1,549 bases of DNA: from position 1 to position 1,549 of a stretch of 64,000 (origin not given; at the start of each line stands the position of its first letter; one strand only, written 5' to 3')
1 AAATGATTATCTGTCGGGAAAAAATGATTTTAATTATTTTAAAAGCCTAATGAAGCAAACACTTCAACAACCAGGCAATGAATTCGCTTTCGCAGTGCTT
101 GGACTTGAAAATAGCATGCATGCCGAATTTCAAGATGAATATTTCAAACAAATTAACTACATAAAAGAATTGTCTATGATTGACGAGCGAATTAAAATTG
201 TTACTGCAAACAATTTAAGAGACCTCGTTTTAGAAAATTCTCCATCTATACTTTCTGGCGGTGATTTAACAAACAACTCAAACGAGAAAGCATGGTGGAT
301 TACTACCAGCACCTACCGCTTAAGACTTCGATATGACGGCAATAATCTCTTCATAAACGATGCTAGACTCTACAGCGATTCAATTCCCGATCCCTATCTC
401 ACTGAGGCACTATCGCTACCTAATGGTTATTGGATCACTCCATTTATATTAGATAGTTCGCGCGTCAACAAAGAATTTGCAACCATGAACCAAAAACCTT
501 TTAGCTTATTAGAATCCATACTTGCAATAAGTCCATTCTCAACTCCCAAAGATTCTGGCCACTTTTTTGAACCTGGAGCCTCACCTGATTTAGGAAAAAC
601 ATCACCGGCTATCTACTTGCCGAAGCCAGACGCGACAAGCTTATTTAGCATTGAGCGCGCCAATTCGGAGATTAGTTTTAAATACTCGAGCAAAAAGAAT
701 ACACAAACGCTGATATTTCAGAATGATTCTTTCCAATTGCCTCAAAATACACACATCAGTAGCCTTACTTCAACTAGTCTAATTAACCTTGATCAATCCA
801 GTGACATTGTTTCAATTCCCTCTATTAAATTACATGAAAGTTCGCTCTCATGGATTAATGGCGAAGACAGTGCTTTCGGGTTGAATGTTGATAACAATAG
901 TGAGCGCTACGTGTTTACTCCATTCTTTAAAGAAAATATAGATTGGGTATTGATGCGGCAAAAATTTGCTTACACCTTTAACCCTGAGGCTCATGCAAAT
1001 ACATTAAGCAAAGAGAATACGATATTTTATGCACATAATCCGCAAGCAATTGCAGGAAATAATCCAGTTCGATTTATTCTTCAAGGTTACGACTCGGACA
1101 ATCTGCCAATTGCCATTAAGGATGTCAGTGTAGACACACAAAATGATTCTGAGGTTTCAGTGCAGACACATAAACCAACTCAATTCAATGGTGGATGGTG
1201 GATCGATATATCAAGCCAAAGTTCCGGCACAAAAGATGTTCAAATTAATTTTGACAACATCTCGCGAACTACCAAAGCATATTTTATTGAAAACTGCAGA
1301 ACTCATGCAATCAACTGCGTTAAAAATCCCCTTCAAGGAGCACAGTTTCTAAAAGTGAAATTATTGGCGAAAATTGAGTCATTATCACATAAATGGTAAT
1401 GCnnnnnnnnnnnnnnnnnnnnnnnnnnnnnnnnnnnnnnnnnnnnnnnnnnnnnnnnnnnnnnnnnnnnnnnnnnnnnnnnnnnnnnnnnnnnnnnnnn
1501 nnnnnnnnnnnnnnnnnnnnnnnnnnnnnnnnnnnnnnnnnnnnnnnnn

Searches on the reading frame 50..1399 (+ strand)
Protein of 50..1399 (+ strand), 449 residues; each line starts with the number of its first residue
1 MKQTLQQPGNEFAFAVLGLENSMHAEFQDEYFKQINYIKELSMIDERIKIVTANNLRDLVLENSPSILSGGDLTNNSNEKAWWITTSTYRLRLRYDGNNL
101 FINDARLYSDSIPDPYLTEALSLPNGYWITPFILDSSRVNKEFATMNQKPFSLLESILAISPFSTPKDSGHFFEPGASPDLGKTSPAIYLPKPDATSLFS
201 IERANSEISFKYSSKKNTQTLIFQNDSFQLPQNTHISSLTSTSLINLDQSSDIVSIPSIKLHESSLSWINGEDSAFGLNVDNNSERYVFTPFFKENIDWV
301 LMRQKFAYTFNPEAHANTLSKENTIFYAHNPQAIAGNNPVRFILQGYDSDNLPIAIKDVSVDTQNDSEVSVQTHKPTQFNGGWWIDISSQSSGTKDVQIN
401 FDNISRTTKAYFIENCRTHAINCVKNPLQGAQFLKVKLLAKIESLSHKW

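Call 4: search_protein_families(library=pfam, proteins=[window:50-1399:+], max_evalue=0.01)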
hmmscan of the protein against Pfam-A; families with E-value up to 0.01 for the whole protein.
window:50-1399:+ (449 aa): 1 family
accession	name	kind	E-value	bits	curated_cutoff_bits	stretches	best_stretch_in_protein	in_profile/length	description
PF02369.22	Big_1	-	0.0085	16.6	34.9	0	336-413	15-93/93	Bacterial Ig-like domain (group 1)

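Call 5: search_protein_families(library=ncbifam, proteins=[window:50-1399:+], max_evalue=0.01)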
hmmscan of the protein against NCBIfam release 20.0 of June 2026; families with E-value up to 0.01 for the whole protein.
window:50-1399:+ (449 aa): 0 families
